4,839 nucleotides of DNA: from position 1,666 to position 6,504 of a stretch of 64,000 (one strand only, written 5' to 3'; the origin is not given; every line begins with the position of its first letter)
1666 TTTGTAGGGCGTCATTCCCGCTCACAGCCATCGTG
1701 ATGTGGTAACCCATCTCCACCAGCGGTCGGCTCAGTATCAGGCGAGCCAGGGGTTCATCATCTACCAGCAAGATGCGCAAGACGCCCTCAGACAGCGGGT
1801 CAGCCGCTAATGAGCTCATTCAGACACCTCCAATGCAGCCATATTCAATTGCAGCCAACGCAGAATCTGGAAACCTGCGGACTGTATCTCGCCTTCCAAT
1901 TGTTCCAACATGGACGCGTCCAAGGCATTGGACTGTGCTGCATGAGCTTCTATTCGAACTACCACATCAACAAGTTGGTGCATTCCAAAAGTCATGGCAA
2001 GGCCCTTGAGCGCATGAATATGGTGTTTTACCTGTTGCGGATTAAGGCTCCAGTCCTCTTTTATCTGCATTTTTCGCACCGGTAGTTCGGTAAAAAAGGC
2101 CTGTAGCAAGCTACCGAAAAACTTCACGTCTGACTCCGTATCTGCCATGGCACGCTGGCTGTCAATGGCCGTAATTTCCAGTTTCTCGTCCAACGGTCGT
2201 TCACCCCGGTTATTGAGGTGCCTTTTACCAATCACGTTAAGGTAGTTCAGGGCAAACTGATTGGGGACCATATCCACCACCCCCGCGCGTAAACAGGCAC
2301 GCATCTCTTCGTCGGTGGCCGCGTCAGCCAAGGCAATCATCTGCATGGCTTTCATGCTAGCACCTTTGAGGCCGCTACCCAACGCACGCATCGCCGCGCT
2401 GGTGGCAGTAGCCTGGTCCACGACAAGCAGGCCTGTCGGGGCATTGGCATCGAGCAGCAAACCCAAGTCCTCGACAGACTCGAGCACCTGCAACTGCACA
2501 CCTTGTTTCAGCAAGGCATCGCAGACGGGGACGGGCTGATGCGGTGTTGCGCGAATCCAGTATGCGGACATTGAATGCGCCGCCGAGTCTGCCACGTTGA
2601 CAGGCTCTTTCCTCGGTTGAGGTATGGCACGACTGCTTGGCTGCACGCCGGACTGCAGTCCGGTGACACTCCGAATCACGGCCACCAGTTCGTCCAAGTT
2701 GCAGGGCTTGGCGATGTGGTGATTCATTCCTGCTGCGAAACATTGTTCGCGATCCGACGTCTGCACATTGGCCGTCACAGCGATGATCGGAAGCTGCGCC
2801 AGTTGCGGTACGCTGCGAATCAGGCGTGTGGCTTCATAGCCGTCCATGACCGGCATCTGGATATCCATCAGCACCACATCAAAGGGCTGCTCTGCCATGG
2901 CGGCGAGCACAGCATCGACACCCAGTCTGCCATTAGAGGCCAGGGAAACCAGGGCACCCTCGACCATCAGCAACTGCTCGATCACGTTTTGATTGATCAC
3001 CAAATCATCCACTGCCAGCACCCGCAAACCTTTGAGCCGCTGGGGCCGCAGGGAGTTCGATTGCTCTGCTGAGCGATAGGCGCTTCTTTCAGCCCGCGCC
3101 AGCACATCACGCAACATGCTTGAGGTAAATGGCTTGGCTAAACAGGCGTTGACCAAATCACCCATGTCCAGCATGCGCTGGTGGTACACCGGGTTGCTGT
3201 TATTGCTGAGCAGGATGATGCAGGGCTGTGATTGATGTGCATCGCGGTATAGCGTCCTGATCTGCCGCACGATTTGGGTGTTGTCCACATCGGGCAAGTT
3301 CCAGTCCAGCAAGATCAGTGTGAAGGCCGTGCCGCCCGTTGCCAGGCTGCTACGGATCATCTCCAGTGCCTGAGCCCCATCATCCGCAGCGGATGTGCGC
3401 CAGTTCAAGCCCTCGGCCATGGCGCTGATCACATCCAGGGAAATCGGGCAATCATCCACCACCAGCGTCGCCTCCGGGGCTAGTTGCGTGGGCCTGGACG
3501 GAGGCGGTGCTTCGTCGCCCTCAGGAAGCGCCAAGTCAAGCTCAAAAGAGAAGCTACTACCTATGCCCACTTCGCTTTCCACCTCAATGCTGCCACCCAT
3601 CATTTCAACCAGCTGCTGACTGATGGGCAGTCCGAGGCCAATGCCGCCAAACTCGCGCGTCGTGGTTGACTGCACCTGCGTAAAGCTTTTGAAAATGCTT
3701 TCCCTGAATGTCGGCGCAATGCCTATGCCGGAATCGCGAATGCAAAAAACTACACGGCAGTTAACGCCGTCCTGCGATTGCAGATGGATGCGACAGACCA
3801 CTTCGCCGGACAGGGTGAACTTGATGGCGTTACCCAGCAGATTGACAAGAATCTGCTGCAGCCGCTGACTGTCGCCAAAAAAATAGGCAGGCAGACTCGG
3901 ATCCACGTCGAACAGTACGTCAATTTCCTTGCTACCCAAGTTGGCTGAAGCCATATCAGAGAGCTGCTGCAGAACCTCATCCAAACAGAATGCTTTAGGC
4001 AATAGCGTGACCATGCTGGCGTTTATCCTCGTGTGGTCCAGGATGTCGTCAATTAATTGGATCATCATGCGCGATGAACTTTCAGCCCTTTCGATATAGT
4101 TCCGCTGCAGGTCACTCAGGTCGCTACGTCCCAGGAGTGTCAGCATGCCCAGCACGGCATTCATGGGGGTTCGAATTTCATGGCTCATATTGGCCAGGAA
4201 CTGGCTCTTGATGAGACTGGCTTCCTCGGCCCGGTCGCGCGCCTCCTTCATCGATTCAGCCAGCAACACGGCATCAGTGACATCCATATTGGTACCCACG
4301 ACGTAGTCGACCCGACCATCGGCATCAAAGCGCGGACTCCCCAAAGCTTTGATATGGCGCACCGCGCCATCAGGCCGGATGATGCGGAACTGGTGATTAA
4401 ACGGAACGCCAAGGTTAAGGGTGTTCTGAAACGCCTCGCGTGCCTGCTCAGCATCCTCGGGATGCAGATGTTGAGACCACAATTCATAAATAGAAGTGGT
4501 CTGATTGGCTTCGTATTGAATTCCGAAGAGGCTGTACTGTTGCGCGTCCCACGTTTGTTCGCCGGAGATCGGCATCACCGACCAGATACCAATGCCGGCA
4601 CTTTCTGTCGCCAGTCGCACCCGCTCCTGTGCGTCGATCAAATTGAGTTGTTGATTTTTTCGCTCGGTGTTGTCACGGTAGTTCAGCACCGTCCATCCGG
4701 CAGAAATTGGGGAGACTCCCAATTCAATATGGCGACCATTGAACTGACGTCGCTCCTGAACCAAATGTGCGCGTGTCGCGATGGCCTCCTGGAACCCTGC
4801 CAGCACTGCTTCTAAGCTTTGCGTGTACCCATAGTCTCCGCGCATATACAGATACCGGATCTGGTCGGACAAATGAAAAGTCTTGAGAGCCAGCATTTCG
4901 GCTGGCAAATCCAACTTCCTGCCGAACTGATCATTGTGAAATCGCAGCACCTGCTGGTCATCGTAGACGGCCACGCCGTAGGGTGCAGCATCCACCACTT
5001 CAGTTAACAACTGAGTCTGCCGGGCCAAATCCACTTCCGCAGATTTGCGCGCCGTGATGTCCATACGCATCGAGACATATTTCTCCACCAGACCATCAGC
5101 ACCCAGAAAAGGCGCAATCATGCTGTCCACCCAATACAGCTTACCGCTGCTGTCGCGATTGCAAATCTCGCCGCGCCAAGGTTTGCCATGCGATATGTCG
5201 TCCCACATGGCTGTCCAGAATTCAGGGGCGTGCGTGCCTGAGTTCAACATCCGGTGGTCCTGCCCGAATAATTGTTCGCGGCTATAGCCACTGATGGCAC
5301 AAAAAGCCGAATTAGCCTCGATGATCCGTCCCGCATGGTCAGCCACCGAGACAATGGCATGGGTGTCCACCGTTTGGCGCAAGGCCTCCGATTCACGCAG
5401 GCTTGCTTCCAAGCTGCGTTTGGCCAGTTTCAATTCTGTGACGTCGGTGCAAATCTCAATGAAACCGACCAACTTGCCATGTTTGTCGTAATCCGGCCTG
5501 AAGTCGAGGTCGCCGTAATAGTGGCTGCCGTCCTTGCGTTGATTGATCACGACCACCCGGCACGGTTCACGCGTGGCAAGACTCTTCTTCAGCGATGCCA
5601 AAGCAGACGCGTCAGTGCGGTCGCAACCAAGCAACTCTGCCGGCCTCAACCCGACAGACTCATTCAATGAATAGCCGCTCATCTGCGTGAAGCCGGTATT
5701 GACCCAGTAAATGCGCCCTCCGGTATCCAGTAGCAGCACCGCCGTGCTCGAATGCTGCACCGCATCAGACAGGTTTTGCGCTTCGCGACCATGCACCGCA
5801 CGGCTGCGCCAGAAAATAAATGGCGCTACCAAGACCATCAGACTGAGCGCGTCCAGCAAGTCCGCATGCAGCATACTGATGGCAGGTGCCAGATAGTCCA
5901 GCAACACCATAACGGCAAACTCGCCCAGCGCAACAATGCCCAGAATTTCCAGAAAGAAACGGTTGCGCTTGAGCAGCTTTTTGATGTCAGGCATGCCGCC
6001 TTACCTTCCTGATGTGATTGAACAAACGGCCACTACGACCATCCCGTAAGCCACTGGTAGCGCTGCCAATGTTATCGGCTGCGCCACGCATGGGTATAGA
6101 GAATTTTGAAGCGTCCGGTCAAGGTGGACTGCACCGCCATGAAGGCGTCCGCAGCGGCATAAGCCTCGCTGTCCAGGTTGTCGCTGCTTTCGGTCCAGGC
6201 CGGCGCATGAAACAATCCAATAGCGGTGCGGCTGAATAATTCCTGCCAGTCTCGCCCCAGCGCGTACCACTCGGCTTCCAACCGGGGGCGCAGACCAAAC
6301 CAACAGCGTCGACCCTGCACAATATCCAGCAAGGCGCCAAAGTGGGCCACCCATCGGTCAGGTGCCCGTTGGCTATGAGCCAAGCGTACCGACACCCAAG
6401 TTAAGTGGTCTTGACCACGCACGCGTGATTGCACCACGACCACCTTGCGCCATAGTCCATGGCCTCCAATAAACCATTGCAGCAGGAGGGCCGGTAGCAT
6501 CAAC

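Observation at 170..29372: Split partner-switching / c-di-GMP circuit wrapped around an EPS locus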

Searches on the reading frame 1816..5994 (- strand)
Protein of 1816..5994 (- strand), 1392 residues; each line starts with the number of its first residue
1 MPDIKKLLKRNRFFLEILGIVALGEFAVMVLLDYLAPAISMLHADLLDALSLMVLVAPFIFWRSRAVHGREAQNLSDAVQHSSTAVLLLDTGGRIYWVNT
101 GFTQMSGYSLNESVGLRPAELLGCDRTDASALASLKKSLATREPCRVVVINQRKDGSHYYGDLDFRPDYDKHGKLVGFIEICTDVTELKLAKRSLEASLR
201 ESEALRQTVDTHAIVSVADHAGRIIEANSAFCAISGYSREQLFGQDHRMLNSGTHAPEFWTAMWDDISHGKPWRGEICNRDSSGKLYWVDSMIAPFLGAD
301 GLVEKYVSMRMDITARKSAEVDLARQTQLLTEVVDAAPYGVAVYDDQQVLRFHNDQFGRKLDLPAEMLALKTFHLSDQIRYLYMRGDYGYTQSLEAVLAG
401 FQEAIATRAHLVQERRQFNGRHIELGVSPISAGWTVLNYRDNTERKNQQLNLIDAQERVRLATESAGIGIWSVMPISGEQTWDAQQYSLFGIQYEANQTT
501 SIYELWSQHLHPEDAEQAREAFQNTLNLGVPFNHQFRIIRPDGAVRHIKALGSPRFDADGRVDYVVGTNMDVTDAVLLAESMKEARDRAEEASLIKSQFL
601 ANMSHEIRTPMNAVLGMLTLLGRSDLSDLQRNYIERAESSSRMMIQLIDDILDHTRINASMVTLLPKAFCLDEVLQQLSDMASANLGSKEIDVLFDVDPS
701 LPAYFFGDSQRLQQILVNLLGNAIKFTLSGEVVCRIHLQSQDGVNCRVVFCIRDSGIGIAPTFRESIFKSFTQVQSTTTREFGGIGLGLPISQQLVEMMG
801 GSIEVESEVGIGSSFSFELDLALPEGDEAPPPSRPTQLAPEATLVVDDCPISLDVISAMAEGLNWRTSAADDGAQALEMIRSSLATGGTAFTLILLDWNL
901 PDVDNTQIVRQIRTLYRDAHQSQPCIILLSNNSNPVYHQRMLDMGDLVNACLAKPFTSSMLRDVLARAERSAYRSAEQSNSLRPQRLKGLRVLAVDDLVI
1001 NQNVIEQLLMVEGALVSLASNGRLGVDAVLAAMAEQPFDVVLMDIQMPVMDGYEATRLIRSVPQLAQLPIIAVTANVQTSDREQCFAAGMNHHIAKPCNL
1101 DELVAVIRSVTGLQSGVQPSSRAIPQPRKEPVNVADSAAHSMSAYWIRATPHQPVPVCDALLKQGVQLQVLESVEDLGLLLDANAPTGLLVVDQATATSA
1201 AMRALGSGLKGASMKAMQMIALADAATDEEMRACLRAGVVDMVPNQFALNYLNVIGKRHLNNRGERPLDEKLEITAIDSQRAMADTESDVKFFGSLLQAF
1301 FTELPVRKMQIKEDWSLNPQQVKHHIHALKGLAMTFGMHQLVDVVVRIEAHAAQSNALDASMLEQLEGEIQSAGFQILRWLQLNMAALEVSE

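Call 3: search_protein_families(library=pfam, proteins=[window:1816-5994:-], max_evalue=0.01)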
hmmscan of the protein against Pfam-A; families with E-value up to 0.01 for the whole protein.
window:1816-5994:- (1392 aa): 10 families
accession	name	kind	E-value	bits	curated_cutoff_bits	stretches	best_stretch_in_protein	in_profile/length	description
PF00072.30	Response_reg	-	9.8e-37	126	30.2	2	992-1107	1-110/111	Response regulator receiver domain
PF08447.18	PAS_3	-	1.6e-34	118.5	25.6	2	481-569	3-89/89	PAS fold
PF13426.13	PAS_9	-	1.3e-32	112.5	27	2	84-187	2-103/103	PAS domain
PF08448.16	PAS_4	-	2.6e-28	98.9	23.1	3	80-189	2-109/110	PAS fold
PF00989.32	PAS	-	2.8e-27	95.4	22.6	3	211-312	10-112/113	PAS fold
PF02518.31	HATPase_c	-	2.1e-26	93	26.4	1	707-822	1-110/111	Histidine kinase-, DNA gyrase B-, and HSP90-like ATPase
PF00512.31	HisKA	-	1.2e-18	67.4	26.9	1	596-659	2-65/66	His Kinase A (phospho-acceptor) domain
PF13188.13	PAS_8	-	3.6e-16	58.9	21.8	2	75-123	3-52/65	PAS domain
PF12860.13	PAS_7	-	4.4e-14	53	27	1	338-449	5-114/115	PAS fold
PF01627.28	Hpt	-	2.9e-07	31.1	24.6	1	1296-1371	2-79/84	Hpt domain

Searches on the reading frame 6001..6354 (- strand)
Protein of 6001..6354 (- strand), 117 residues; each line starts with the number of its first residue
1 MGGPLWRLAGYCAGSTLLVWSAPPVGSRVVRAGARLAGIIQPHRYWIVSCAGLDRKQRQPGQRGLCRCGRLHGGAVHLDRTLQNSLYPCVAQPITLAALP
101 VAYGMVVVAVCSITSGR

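Call 11: search_protein_families(library=pfam, proteins=[window:6001-6354:-], max_evalue=0.01)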
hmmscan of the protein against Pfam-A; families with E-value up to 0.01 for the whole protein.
window:6001-6354:- (117 aa): 0 families
